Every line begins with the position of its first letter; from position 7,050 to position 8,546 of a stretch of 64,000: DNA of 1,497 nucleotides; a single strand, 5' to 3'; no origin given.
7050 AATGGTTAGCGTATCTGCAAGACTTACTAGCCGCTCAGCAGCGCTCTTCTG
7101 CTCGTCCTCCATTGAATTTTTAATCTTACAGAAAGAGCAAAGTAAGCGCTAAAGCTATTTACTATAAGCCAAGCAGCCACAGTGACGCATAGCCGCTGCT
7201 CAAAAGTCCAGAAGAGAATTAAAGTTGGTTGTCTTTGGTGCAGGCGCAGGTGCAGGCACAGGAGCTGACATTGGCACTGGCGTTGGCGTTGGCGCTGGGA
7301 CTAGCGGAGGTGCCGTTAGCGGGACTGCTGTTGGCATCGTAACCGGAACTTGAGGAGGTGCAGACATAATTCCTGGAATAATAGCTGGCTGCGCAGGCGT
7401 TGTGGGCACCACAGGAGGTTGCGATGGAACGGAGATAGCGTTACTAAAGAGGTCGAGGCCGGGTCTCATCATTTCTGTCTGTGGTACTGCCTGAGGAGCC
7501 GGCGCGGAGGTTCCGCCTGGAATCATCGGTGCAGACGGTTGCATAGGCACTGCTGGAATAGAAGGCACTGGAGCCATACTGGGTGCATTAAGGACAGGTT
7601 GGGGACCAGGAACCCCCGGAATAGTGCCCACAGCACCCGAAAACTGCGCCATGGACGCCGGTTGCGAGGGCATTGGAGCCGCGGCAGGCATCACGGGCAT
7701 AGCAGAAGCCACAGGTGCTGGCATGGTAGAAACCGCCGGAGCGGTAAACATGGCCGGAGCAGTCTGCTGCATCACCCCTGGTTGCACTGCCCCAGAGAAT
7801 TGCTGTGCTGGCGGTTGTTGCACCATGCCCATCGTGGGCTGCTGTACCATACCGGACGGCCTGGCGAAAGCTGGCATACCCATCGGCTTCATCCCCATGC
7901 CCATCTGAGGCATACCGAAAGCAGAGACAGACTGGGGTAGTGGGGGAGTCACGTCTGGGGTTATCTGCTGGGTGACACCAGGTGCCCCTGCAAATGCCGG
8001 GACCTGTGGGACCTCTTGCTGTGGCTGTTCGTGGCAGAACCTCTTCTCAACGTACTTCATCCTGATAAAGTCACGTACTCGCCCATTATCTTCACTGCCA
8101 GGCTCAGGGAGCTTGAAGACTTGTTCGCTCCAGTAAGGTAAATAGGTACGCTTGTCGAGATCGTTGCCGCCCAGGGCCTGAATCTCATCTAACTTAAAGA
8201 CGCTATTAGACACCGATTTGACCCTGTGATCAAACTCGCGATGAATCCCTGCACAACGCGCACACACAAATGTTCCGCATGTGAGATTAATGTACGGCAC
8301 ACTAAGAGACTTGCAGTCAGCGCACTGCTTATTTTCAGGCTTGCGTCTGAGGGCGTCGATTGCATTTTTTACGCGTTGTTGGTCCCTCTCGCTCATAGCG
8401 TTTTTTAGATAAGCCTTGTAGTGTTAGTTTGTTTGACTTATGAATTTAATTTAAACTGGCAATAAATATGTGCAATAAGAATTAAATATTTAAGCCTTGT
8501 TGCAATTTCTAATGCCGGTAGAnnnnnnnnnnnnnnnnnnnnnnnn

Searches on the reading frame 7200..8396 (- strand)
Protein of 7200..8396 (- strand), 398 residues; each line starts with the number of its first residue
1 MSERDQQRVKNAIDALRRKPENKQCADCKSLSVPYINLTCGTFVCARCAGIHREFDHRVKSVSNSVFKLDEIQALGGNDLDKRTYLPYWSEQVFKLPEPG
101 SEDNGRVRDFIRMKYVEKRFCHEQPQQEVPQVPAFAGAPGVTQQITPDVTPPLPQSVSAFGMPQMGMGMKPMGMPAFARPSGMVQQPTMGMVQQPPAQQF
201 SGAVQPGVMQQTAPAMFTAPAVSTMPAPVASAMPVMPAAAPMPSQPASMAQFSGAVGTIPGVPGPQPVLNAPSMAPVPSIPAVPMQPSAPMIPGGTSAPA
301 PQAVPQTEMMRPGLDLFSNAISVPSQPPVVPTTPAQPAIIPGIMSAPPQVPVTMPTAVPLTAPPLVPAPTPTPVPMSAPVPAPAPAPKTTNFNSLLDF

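Call 3: search_protein_families(library=pfam, proteins=[window:7200-8396:-], max_evalue=1)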
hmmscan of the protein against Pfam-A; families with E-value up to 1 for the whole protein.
window:7200-8396:- (398 aa): 3 families
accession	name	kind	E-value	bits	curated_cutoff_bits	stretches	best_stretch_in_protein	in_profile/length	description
PF01412.23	ArfGap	-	3.9e-24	85.4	28.7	1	11-123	2-116/117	Putative GTPase activating protein for Arf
PF00643.29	zf-B_box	-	0.0092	16.6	24.1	1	21-62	2-42/42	B-box zinc finger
PF02148.25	zf-UBP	-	0.034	14.8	22.7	1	25-50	1-26/63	Zn-finger in ubiquitin-hydrolases and other protein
